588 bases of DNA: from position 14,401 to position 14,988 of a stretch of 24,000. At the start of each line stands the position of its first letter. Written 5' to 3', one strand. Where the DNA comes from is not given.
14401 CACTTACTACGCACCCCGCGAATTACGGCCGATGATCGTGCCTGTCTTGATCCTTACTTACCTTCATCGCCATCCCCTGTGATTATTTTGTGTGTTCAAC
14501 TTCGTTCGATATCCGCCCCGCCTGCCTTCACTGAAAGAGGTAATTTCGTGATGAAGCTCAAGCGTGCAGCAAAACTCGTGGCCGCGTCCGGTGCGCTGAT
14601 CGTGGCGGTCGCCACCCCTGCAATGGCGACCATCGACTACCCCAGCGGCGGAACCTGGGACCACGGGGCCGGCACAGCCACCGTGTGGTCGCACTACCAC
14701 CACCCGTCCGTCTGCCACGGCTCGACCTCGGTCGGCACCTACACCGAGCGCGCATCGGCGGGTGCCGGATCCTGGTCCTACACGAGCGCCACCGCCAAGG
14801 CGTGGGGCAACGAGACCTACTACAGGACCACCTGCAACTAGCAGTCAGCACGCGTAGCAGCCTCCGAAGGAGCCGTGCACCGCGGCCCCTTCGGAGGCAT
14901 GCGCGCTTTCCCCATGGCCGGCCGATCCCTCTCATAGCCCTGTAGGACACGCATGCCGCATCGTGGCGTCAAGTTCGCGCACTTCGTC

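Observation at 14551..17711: Complete lactococcin-972-type bacteriocin operon in a high-GC actinobacterium, with a two-cysteine mature peptide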

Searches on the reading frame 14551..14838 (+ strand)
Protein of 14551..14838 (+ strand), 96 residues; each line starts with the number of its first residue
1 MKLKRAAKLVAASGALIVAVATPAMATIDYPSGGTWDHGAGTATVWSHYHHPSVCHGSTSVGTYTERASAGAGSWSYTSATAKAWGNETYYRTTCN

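Call 3: search_protein_families(library=pfam, proteins=[window:14551-14838:+], max_evalue=0.01)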
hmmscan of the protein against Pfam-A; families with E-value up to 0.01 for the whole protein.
window:14551-14838:+ (96 aa): 1 family
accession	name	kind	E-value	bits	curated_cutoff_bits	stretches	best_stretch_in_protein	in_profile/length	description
PF09683.15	Lactococcin_972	-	2.9e-15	57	22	1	32-91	1-62/62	Bacteriocin (Lactococcin_972)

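Call 4: search_protein_families(library=ncbifam, proteins=[window:14551-14838:+], max_evalue=0.01)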
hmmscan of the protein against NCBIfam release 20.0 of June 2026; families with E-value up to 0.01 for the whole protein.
window:14551-14838:+ (96 aa): 1 family
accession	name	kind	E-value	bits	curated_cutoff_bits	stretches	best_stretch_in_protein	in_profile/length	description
TIGR01653.1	lactococcin_972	subfamily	1.5e-05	25.2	32.1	1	9-91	8-93/97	lactococcin 972 family bacteriocin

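Call 10: search_solved_structures(query=window:14551-14838:+, max_evalue=10, show_alignments=3)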
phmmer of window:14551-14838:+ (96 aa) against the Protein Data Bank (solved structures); distinct sequences matched with E-value up to 10: 4.
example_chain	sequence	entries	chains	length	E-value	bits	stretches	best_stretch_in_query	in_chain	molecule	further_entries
2lgn_A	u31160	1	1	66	4.2e-05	27.3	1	34-79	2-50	Lactococcin 972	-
9hkj_A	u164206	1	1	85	0.0014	22.4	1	29-61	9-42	Lactococcin 972 family bacteriocin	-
5w56_A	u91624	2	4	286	1.3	12.9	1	7-70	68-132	Periplasmic solute binding protein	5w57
6xpn_B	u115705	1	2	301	1.4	12.7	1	7-70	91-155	Periplasmic solute binding protein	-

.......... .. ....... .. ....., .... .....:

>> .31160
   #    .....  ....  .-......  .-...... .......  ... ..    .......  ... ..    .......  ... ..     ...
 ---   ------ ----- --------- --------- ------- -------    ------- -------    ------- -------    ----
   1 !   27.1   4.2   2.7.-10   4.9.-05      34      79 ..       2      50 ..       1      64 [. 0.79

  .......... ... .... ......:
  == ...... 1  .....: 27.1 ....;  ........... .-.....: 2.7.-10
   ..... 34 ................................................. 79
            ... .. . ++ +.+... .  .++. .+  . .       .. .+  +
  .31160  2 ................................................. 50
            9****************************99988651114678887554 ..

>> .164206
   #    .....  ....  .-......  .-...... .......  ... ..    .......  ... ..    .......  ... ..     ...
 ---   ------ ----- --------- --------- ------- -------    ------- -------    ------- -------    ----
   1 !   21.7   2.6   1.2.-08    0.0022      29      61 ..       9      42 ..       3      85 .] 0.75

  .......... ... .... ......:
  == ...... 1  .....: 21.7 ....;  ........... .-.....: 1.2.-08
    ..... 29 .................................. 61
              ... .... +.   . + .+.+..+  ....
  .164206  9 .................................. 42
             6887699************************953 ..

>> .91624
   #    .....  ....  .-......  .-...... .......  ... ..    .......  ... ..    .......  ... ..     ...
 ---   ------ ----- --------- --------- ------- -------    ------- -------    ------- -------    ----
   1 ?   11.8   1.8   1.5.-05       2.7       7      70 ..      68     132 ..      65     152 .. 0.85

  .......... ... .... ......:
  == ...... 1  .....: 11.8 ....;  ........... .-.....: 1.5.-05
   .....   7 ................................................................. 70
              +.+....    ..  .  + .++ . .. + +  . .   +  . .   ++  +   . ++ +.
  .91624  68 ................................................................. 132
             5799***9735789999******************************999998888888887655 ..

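Call 11: find_homologous_proteins(query=window:14551-14838:+, max_evalue=0.001)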
Query window:14551-14838:+ (96 aa): 18 proteins with E <= 0.001 among 21 candidates.
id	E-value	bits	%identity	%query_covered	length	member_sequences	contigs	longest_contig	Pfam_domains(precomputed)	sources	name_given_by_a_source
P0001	2.8e-49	183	91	99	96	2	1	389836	PF09683.16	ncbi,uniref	ncbi:lactococcin 972 family bacteriocin [Embleya sp. NPDC008237]|uniref:lactococcin 972 family bacte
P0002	9.4e-32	127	78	56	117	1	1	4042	PF09683.16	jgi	jgi:hypothetical protein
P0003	8.1e-31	124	63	99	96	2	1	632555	PF09683.16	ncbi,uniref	ncbi:lactococcin 972 family bacteriocin [Streptomyces sp. NPDC096351]|uniref:lactococcin 972 family 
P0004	3.3e-30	122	64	99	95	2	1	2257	PF09683.16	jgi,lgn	jgi:lactococcin 972 family bacteriocin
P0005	3.5e-30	122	65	97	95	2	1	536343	PF09683.16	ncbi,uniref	ncbi:lactococcin 972 family bacteriocin [Streptomyces sp. NPDC048718]|uniref:lactococcin 972 family 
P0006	3.1e-29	119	62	99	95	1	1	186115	PF09683.16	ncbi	ncbi:lactococcin 972 family bacteriocin [Streptomyces albidoflavus]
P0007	1.0e-28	117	61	99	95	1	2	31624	PF09683.16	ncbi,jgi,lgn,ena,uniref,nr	ncbi:MAG TPA: lactococcin 972 family bacteriocin [Streptomyces sp.]|uniref:lactococcin 972 family ba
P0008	5.0e-28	115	62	99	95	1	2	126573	PF09683.16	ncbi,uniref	ncbi:lactococcin 972 family bacteriocin [Streptomyces sp. NPDC058374]|uniref:lactococcin 972 family 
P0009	1.3e-27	114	57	99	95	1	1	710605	PF09683.16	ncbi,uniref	ncbi:lactococcin 972 family bacteriocin [Streptomyces sp. NPDC004549]|uniref:lactococcin 972 family 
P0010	1.9e-27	113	59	99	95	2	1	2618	PF09683.16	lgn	-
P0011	4.1e-27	112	58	99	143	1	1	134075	PF09683.16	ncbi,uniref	ncbi:lactococcin 972 family bacteriocin [Streptomyces sp. NPDC001292]|uniref:lactococcin 972 family 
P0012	9.7e-27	111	56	99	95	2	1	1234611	PF09683.16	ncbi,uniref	ncbi:lactococcin 972 family bacteriocin [Streptomyces sp. NPDC005955]|uniref:lactococcin 972 family 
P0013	1.2e-26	111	57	99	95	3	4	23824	PF09683.16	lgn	-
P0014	3.5e-24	103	66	68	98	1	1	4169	PF09683.16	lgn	-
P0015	1.2e-23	101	68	68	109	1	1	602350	PF09683.16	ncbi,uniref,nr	ncbi:lactococcin 972-like bacteriocin [Haloactinospora alba]|uniref:Lactococcin 972-like bacteriocin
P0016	2.4e-23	100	54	99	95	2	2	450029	PF09683.16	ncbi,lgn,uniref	ncbi:lactococcin 972 family bacteriocin [Streptomyces sp. NPDC006654]|uniref:lactococcin 972 family 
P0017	1.3e-19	88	67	69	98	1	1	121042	PF09683.16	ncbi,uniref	ncbi:lactococcin 972 family bacteriocin [Streptomyces sp. NPDC058372]|uniref:lactococcin 972 family 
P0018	9.9e-18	82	65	66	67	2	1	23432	PF09683.16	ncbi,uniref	ncbi:lactococcin 972 family bacteriocin [Streptomyces sp. NPDC052701]|uniref:lactococcin 972 family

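Call 21: find_encoding_contigs(protein=P0001, flank=10000, max_places=3)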
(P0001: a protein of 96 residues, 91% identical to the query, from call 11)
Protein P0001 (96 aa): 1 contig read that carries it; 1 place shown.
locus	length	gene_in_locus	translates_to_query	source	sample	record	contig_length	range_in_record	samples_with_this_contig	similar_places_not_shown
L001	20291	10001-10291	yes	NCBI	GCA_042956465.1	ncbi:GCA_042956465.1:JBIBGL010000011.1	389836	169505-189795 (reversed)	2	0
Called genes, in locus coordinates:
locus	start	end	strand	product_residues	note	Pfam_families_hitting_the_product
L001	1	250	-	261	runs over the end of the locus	PF02987:LEA_4 (faint)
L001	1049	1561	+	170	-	PF17963:Big_9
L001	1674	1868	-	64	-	PF18969:DUF5708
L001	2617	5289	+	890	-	PF11974:bMG3 (faint), PF13620:CarboxypepD_reg (faint), PF17210:SdrD_B, PF17802:SpaA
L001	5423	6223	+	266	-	-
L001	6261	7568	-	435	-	PF07602:DUF1565 (faint), PF22842:Pel9A-like_beta_helix (weak), PF05048:NosD, PF13229:Beta_helix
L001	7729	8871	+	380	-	PF04261:Dyp_perox_N, PF20628:Dyp_perox_C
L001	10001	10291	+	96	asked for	PF09683:Lactococcin_972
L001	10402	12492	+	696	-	-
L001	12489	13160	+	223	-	PF02463:SMC_N (faint), PF00005:ABC_tran, PF13555:AAA_29 (faint), PF13304:AAA_21 (faint)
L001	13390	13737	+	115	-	-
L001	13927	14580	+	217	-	PF13555:AAA_29 (weak), PF00005:ABC_tran, PF13304:AAA_21 (faint)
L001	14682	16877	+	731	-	PF02687:FtsX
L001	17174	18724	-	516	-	PF00561:Abhydrolase_1, PF08386:Abhydrolase_4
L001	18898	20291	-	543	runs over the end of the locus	PF00561:Abhydrolase_1, PF08386:Abhydrolase_4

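Call 22: find_encoding_contigs(protein=P0003, flank=7000, max_places=2)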
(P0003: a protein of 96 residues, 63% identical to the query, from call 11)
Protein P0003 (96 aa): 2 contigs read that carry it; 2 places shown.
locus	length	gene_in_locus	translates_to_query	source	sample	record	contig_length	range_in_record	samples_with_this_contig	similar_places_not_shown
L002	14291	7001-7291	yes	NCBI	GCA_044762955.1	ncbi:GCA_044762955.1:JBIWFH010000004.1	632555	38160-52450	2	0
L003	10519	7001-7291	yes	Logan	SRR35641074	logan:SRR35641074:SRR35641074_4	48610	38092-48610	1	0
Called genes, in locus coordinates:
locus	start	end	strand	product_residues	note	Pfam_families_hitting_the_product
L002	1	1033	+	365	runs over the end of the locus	PF06626:DUF1152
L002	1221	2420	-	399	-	PF07690:MFS_1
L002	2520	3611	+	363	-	PF19361:DUF5937, PF01022:HTH_5, PF12802:MarR_2 (weak), PF12840:HTH_20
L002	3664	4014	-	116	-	-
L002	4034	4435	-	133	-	PF04686:SsgA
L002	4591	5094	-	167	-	PF03073:TspO_MBR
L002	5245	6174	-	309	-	PF03747:ADP_ribosyl_GH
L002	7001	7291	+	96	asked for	PF09683:Lactococcin_972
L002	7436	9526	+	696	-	-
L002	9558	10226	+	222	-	PF00005:ABC_tran, PF02463:SMC_N (weak), PF13191:AAA_16 (weak), PF13304:AAA_21 (faint)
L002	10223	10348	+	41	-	-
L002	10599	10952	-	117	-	-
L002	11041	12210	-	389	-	PF00069:Pkinase, PF07714:PK_Tyr_Ser-Thr, PF01636:APH (faint), PF03109:ABC1 (weak)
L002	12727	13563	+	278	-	PF00106:adh_short, PF08659:KR, PF13561:adh_short_C2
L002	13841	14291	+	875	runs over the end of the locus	PF25816:RamC_N, PF00069:Pkinase, PF01636:APH (faint), PF05147:LANC_like (faint)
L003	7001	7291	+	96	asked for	PF09683:Lactococcin_972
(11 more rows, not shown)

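Call 23: find_encoding_contigs(protein=P0006, flank=7000, max_places=2)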
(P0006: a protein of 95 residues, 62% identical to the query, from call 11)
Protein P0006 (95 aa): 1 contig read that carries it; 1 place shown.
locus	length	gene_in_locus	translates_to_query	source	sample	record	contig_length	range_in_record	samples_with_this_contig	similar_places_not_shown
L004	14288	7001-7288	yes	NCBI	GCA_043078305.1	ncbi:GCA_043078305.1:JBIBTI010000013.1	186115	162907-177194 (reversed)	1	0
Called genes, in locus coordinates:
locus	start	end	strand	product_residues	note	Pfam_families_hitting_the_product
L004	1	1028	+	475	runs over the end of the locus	PF07388:A-2_8-polyST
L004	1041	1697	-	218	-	PF01810:LysE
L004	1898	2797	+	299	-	PF01471:PG_binding_1, PF03734:YkuD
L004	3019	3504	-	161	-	PF00583:Acetyltransf_1, PF13673:Acetyltransf_10, PF13508:Acetyltransf_7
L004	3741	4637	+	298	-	PF02826:2-Hacid_dh_C (faint), PF03446:NAD_binding_2, PF03807:F420_oxidored, PF21761:RedAm-like_C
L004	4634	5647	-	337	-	-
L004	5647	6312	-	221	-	PF07638:Sigma70_ECF (weak), PF04542:Sigma70_r2, PF08281:Sigma70_r4_2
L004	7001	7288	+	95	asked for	PF09683:Lactococcin_972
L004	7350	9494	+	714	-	-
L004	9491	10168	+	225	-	PF02463:SMC_N (weak), PF00005:ABC_tran, PF13555:AAA_29 (faint), PF13304:AAA_21 (faint)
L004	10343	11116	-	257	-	PF00535:Glycos_transf_2, PF10111:Glyco_tranf_2_2, PF13641:Glyco_tranf_2_3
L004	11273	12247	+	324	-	PF12840:HTH_20, PF12802:MarR_2 (weak)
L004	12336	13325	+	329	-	PF00756:Esterase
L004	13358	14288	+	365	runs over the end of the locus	PF13810:DUF4185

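Call 24: find_encoding_contigs(protein=P0015, flank=7000, max_places=2)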
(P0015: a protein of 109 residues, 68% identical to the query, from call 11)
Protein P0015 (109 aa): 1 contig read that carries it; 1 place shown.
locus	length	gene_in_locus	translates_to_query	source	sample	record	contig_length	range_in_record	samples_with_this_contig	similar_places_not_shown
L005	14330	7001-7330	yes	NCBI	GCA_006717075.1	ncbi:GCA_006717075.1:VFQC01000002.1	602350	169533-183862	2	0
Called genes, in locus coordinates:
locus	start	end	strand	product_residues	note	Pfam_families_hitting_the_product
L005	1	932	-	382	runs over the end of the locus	PF10509:GalKase_gal_bdg, PF00288:GHMP_kinases_N, PF08544:GHMP_kinases_C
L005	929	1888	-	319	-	PF01073:3Beta_HSD, PF01370:Epimerase, PF02719:Polysacc_synt_2 (faint), PF04321:RmlD_sub_bind (weak), PF07993:NAD_binding_4 (faint), PF13460:NAD_binding_10 (weak), PF16363:GDP_Man_Dehyd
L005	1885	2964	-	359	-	PF01087:GalP_UDP_transf, PF02744:GalP_UDP_tr_C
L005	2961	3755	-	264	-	PF08220:HTH_DeoR, PF08279:HTH_11 (faint), PF00455:DeoRC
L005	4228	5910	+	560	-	PF00474:SSF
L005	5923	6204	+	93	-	-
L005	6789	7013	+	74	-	-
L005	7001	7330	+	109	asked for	PF09683:Lactococcin_972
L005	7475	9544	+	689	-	-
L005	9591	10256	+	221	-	PF02463:SMC_N (faint), PF00005:ABC_tran, PF13304:AAA_21 (weak)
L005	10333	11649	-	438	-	PF17964:Big_10, PF03734:YkuD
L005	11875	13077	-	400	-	PF07690:MFS_1, PF00083:Sugar_tr (weak)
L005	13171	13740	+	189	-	PF00440:TetR_N (weak), PF16859:TetR_C_11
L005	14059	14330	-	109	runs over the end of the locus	-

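Call 26: find_encoding_contigs(protein=window:14551-14838:+, flank=10000, max_places=3)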
Protein window:14551-14838:+ (96 aa): 2 contigs read that carry it; 2 places shown.
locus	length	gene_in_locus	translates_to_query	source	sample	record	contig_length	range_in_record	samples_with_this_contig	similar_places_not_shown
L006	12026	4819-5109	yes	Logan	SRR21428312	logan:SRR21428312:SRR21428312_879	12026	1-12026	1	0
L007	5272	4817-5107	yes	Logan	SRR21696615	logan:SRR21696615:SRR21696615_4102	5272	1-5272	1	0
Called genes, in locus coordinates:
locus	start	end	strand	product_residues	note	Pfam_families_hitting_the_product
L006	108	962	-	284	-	PF00078:RVT_1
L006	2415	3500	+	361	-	PF00772:DnaB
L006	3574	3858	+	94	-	-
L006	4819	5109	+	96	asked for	PF09683:Lactococcin_972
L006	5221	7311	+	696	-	-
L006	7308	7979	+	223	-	PF02463:SMC_N (faint), PF00005:ABC_tran, PF13555:AAA_29 (faint), PF13304:AAA_21 (weak)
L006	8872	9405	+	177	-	PF03551:PadR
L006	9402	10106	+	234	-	PF00005:ABC_tran, PF13555:AAA_29 (weak), PF13304:AAA_21 (faint)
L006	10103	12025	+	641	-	?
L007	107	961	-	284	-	PF00078:RVT_1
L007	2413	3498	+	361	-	PF00772:DnaB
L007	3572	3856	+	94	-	-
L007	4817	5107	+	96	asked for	PF09683:Lactococcin_972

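Call 35: predict_structure(alignment_id=A1)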
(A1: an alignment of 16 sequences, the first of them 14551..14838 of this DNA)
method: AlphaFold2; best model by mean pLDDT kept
length: 96 residues; sequences in the alignment: 16
mean_pLDDT: 61.8   pTM: 0.45
mean pLDDT of the five models: 61.8, 52.7, 44.5, 44.4, 42.6
residues with pLDDT >= 90: 0; 70-90: 40; 50-70: 19; < 50: 37
segments of 3 or more residues with pLDDT < 50: 1-9, 11-16, 20-41
pLDDT, mean of each block of 10 residues (from residue 1): 46 48 42 42 65 80 80 79 65 77
secondary structure, 60 per line:
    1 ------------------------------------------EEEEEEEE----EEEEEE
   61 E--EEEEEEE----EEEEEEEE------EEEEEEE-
elements in order: E43-50 E55-61 E64-70 E75-82 E89-95

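Call 37: search_protein_representatives(alignment_id=A1)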
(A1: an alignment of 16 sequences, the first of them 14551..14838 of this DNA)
Query: 16 sequences, 95 profile positions. Proteins with E-value up to 0.001 (for the whole library): 470; up to 1e-10: 92; up to 1e-30: 1. The best 150 are listed.
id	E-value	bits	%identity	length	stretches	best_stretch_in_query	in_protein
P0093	3.6e-32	126.8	-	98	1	2-95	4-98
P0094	2.8e-30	120.7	-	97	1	1-95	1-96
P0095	7.8e-26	106.5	-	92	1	7-95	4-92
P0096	6.0e-24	100.4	-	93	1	3-95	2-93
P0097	5.0e-23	97.5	-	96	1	1-95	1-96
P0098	1.3e-22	96.1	-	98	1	2-95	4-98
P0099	1.9e-22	95.6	-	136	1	3-95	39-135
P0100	3.3e-21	91.6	-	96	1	1-62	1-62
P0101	5.0e-21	91.1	-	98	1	7-94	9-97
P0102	2.4e-19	85.7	-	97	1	3-95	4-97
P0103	2.0e-18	82.7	-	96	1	5-95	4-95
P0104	4.9e-18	81.5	-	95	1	3-92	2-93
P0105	9.1e-18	80.6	-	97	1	1-95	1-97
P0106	9.2e-18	80.6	-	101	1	1-92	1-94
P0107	1.6e-17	79.8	-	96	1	10-95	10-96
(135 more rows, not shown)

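Call 41: fold_search(model_id=the predicted structure, library=pdb)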
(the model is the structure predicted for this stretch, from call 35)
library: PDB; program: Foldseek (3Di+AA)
matches with E <= 10: 859; with E <= 0.001: 0
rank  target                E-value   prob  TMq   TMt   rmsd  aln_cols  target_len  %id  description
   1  1rv0_H                1.3e-01  0.98  0.46  0.16   3.5        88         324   12  1930 Swine H1 Hemagglutinin complexed with LSTA (released 2004-03-30)
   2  3mlh_B                1.4e-01  0.98  0.45  0.24   3.5        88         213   14  Crystal structure of the 2009 H1N1 influenza virus hemagglutinin receptor-binding domain (released 2010-12-01)
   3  4f3z_E                1.5e-01  0.95  0.42  0.16   4.2        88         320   15  Crystal structure of a swine H1N2 influenza virus hemagglutinin (released 2012-07-04)
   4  9u66_A                1.6e-01  0.90  0.41  0.15   4.2        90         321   13  Structure of HN HA at pH 6.4 (conformation3). (released 2026-03-25)
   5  8xhg_C                1.7e-01  0.75  0.37  0.10   4.5        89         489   16  Dual receptor-binding, infectivity, and transmissibility of an emerging H2N2 avian influenza virus (released 2024-12-18)
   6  9c0v_A                1.8e-01  0.97  0.46  0.16   3.5        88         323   11  Crystal structure of chimeric hemagglutinin cH5/1 in complex with broad protective antibody 3E1 (released 2025-01-29)
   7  3uyx_A                1.8e-01  0.96  0.44  0.23   3.9        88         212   14  Crystal structures of globular head of 2009 pandemic H1N1 hemagglutinin (released 2012-10-24)
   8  4f3z_C                2.0e-01  0.95  0.44  0.17   3.7        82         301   13  Crystal structure of a swine H1N2 influenza virus hemagglutinin (released 2012-07-04)
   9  1ruz_H                2.0e-01  0.95  0.45  0.17   4.1        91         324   15  1918 H1 Hemagglutinin (released 2004-03-30)
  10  8dis_D                2.0e-01  0.84  0.40  0.15   4.4        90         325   14  CryoEM structure of Influenza A virus A/Melbourne/1/1946 (H1N1) hemagglutinin bound to CR6261 Fab (released 2023-06-07)
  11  4lvh_D                2.1e-01  0.84  0.40  0.21   4.2        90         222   12  Insight into highly conserved H1 subtype-specific epitopes in influenza virus hemagglutinin (released 2014-04-09)
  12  4hg4_C                2.1e-01  0.82  0.41  0.15   6.3        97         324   16  Crystal structure of Fab 2G1 in complex with a H2N2 influenza virus hemagglutinin (released 2013-02-13)
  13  8xrb_A                2.1e-01  0.80  0.39  0.10   4.4        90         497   14  Dual receptor-binding, infectivity, and transmissibility of an emerging H2N2 avian influenza virus (released 2025-01-15)
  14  6ona_A                2.2e-01  0.94  0.44  0.11   3.9        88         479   15  Crystal structure of Influenza hemagglutinin from strain A/Hickox/JY2/1940 (released 2019-05-01)
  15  6wj1_C                2.3e-01  0.95  0.45  0.16   3.5        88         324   14  Crystal structure of Fab 54-4H03 bound to H1 influenza hemagglutinin (released 2020-07-01)
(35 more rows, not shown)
